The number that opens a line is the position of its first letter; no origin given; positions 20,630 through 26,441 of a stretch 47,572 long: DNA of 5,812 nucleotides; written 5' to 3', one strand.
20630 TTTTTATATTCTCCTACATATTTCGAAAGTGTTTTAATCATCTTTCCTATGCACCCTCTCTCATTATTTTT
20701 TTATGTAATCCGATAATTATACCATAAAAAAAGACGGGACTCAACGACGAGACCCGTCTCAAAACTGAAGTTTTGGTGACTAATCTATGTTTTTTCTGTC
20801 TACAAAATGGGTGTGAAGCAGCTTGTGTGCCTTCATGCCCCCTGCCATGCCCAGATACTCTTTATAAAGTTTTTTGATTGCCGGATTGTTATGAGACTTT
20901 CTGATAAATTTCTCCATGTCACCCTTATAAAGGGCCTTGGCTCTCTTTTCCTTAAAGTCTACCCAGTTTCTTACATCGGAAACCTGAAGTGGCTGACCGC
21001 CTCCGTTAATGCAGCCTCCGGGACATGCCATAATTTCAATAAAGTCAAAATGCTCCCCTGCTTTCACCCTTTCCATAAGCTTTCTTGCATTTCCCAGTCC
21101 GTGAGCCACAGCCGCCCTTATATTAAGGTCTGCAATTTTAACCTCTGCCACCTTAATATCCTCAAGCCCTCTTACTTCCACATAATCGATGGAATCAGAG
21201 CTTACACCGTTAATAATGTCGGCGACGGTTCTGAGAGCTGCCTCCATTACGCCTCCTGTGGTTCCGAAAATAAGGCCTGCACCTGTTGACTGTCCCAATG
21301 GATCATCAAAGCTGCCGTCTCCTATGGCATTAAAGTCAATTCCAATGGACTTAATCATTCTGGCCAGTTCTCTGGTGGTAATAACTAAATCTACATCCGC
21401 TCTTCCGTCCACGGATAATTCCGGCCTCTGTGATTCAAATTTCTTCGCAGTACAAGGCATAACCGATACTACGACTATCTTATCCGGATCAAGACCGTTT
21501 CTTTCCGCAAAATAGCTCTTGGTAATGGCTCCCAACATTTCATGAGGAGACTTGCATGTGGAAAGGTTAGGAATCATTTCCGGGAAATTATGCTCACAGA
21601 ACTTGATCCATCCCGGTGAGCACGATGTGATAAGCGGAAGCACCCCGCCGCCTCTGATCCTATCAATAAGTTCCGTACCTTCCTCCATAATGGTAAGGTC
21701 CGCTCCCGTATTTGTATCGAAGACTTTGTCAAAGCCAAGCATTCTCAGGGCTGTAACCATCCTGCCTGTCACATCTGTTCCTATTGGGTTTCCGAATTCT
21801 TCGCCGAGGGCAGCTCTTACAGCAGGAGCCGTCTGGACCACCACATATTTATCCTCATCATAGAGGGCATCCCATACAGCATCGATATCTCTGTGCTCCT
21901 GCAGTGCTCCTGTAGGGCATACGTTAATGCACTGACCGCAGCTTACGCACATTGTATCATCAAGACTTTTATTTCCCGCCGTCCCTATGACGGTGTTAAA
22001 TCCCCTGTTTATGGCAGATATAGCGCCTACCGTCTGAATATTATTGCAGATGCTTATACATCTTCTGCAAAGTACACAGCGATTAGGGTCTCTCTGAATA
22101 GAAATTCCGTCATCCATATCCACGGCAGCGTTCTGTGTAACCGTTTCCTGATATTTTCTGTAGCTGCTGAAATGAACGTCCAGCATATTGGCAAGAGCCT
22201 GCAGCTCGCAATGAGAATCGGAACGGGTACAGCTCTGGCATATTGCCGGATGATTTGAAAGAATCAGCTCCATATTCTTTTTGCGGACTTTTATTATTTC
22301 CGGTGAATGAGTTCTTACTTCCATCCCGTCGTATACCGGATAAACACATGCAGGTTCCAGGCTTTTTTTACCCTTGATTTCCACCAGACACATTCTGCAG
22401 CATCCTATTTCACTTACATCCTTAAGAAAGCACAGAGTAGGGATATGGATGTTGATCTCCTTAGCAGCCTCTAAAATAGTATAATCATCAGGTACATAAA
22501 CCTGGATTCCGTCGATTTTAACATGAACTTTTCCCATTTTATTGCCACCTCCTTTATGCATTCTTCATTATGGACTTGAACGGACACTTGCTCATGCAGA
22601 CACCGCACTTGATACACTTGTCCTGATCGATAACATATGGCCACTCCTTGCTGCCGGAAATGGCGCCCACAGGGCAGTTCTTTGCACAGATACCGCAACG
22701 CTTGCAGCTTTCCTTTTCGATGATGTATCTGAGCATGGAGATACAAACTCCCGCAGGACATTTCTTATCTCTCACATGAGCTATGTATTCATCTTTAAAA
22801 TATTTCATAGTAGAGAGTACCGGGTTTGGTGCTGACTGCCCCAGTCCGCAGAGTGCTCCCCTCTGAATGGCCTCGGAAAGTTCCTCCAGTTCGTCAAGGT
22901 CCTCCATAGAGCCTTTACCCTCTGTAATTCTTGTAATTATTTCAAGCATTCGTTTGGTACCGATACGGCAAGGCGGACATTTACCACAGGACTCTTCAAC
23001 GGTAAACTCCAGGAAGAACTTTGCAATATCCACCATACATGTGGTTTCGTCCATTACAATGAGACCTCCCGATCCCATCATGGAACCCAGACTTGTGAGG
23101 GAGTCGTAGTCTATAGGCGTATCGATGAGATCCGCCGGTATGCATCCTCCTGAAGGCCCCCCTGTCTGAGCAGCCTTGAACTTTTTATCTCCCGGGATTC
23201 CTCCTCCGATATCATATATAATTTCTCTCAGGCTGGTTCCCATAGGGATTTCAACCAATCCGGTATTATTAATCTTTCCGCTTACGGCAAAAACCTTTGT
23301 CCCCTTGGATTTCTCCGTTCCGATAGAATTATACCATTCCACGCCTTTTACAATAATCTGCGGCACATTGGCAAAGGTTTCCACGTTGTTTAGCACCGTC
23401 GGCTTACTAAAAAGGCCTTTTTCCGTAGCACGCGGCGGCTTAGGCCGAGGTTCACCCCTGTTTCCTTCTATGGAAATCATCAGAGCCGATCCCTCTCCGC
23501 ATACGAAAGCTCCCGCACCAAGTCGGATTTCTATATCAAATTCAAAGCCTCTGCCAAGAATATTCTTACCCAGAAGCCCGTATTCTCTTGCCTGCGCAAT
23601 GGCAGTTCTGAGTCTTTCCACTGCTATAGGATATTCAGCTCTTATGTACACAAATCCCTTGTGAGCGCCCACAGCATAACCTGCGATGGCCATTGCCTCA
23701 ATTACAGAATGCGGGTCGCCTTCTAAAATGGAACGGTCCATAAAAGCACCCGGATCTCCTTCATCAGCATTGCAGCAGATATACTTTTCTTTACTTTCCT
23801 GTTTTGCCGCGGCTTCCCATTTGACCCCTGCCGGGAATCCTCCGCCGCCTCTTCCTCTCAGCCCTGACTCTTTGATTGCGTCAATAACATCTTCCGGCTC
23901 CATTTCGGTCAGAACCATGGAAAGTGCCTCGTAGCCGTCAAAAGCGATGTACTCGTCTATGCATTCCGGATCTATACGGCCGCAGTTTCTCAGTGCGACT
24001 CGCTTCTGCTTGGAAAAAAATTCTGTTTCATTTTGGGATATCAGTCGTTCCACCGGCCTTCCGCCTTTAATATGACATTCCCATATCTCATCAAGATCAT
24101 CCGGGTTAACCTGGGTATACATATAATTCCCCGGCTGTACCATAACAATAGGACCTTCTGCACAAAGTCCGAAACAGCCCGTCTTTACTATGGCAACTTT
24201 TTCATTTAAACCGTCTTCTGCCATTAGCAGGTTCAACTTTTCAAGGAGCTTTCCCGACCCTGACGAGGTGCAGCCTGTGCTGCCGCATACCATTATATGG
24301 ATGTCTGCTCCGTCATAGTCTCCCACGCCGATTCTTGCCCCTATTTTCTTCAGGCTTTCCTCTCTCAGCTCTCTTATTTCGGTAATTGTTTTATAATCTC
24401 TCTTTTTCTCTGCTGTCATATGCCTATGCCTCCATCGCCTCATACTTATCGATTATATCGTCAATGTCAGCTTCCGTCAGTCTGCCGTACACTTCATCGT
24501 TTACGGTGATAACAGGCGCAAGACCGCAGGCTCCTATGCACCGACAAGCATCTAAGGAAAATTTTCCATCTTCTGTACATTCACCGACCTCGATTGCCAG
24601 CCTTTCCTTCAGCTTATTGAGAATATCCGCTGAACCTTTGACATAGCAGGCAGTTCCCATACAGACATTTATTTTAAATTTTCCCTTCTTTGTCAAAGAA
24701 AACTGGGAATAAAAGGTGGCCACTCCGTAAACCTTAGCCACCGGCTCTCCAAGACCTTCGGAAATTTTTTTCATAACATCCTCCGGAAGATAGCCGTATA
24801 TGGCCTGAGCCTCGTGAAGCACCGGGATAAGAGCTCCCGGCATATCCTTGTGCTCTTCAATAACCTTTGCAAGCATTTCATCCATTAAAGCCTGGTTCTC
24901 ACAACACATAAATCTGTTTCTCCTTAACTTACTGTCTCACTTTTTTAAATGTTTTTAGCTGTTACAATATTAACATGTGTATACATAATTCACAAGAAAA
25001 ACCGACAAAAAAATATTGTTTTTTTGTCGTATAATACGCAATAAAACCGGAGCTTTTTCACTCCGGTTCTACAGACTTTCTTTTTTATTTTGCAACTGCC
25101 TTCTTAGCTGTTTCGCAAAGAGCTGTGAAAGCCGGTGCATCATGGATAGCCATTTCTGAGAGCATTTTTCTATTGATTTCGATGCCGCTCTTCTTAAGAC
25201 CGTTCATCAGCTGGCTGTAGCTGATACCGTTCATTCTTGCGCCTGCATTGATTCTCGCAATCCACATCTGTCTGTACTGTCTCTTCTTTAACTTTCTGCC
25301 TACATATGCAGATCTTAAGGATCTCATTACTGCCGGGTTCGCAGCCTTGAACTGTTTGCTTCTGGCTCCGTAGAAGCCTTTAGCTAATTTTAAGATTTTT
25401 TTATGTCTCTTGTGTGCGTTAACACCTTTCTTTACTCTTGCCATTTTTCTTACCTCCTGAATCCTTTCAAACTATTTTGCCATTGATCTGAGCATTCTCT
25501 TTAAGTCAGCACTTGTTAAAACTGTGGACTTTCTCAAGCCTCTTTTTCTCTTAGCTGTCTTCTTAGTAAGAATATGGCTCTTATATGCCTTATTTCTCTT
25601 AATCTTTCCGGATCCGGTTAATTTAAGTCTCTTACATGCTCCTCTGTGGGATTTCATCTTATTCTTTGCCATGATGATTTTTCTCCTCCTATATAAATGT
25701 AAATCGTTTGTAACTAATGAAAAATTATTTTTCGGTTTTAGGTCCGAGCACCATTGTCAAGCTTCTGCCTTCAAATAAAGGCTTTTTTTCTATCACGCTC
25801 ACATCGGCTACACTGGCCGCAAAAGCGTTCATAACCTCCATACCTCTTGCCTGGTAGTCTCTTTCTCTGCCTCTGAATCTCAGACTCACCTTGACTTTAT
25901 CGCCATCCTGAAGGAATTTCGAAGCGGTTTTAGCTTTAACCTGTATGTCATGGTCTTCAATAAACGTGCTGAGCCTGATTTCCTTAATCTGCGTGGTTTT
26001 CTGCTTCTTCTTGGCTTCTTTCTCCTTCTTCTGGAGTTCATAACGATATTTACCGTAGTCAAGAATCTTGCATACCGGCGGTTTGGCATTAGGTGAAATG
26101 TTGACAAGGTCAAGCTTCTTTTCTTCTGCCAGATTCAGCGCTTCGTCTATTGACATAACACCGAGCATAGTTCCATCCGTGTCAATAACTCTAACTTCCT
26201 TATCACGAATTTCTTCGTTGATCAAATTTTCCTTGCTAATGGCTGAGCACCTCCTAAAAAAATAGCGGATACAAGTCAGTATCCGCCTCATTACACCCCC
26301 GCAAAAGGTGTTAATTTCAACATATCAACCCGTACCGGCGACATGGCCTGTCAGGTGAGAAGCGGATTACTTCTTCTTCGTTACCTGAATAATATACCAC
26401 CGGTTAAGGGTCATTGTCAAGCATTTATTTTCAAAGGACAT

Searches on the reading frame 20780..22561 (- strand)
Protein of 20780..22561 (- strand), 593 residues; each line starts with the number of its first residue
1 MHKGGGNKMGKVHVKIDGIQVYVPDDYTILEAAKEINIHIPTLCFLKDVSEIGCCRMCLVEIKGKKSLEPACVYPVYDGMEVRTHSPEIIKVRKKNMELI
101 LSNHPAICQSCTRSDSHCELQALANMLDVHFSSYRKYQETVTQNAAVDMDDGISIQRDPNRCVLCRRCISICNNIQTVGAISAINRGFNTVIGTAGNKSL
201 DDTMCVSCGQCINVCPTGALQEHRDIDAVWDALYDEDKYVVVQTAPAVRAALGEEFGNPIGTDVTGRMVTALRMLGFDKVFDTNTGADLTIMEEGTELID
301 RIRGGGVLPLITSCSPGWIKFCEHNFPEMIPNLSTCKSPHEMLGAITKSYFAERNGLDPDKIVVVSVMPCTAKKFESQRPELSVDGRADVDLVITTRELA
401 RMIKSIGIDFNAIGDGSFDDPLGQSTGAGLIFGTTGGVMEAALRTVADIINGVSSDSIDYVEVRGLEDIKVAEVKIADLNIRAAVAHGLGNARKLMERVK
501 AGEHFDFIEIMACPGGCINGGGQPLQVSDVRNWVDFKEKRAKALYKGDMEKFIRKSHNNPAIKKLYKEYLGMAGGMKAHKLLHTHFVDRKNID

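Call 22: search_protein_families(library=pfam, proteins=[window:20780-22561:-], max_evalue=0.001)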
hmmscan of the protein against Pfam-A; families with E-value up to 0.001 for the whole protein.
window:20780-22561:- (593 aa): 14 families
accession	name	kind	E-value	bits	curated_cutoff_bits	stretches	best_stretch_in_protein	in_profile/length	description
PF02906.19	Fe_hyd_lg_C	-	2.5e-96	322.5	22.1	1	238-521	1-245/245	Iron only hydrogenase large subunit, C-terminal domain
PF02256.22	Fe_hyd_SSU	-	3.1e-22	78.8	24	1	535-589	2-56/56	Iron hydrogenase small subunit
PF13510.11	Fer2_4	-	3.4e-19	69.1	22.8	1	11-86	3-81/82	2Fe-2S iron-sulfur cluster binding domain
PF10588.14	NADH-G_4Fe-4S_3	-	4.2e-12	45.8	27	1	93-130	1-37/40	NADH-ubiquinone oxidoreductase-G iron-sulfur binding region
PF22117.2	Fer4_Nqo3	-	1.4e-09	38.4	27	1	154-220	3-66/67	NADH-quinone oxidoreductase subunit 3, ferredoxin-like domain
PF00037.32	Fer4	-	5.4e-09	35.9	21.1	1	201-220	4-23/24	4Fe-4S binding domain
PF13484.11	Fer4_16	-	2.4e-07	31.9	30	1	205-228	2-26/66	4Fe-4S double cluster binding domain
PF12838.12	Fer4_7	-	3.4e-07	31.1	27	1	161-219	1-52/52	4Fe-4S dicluster domain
PF00111.32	Fer2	-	2.9e-06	27.6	21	1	17-64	6-49/77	2Fe-2S iron-sulfur cluster binding domain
PF12837.12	Fer4_6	-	9.3e-06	25.8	25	1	201-220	5-24/24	4Fe-4S binding domain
PF13237.11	Fer4_10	-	2.1e-05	24.8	25.5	1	200-225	4-31/53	4Fe-4S dicluster domain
PF13183.11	Fer4_8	-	3.2e-05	24.8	27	0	204-227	4-27/68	4Fe-4S dicluster domain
PF13187.11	Fer4_9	-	9.2e-05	22.8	27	1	161-219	1-51/52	4Fe-4S dicluster domain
PF14697.11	Fer4_21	-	0.00026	21.5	35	1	158-219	4-56/59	4Fe-4S dicluster domain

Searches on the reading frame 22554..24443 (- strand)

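Call 22: search_protein_families(library=pfam, proteins=[window:22554-24443:-], max_evalue=0.001)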
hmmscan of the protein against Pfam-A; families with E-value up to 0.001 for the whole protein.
window:22554-24443:- (629 aa): 13 families
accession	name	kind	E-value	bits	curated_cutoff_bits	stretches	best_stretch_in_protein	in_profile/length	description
PF01512.22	Complex1_51K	-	1.5e-46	158.5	31.2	1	190-361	1-149/150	Nuo51 FMN-binding domain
PF10589.14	NADH_4Fe-4S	-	1.7e-34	118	23.5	1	472-556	1-85/85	NADH-ubiquinone oxidoreductase-F iron-sulfur binding region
PF00037.32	Fer4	-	4.3e-12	45.7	21.1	2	603-625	1-23/24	4Fe-4S binding domain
PF12797.12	Fer4_2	-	6.5e-09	35.6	24.5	2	601-622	1-22/22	4Fe-4S binding domain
PF01257.25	2Fe-2S_thioredx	-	4.2e-08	33.6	24.8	1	47-121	65-141/145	Thioredoxin-like [2Fe-2S] ferredoxin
PF13237.11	Fer4_10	-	4.5e-08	33.3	25.5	1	573-621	2-53/53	4Fe-4S dicluster domain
PF12838.12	Fer4_7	-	1.2e-07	32.5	27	1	580-623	2-51/52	4Fe-4S dicluster domain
PF12837.12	Fer4_6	-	2.2e-07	30.9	25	2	604-623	3-22/24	4Fe-4S binding domain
PF10531.15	SLBB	-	5.2e-07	29.8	27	1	384-433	1-53/55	SLBB domain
PF14697.11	Fer4_21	-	6.7e-07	29.8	35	1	575-624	3-55/59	4Fe-4S dicluster domain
PF13187.11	Fer4_9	-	2.2e-06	28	27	1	580-623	2-50/52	4Fe-4S dicluster domain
PF13183.11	Fer4_8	-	5.6e-05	24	27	0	608-622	3-17/68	4Fe-4S dicluster domain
PF22461.2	SLBB_2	-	0.00022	21.7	27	1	384-421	2-40/79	SLBB domain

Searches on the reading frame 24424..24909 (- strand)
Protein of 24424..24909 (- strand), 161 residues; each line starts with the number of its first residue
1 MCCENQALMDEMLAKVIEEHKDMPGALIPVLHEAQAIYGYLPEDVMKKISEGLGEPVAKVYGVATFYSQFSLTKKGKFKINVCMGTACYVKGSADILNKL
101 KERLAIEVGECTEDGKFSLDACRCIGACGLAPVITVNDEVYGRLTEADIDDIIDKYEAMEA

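Call 22: search_protein_families(library=pfam, proteins=[window:24424-24909:-], max_evalue=0.001)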
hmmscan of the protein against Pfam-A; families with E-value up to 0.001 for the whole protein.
window:24424-24909:- (161 aa): 1 family
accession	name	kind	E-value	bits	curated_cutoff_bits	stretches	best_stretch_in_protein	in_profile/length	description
PF01257.25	2Fe-2S_thioredx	-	2.9e-53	180.1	24.8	1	14-156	2-144/145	Thioredoxin-like [2Fe-2S] ferredoxin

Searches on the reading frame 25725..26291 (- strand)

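Call 22: search_protein_families(library=pfam, proteins=[window:25725-26291:-], max_evalue=0.001)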
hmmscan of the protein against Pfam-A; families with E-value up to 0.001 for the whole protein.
window:25725-26291:- (188 aa): 2 families
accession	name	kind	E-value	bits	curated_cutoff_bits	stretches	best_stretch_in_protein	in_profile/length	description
PF05198.21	IF3_N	-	5.9e-36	122.9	26.9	1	24-93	1-70/70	Translation initiation factor IF-3, N-terminal domain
PF00707.27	IF3_C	-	5.8e-33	113.1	34.8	1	100-185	1-86/86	Translation initiation factor IF-3, C-terminal domain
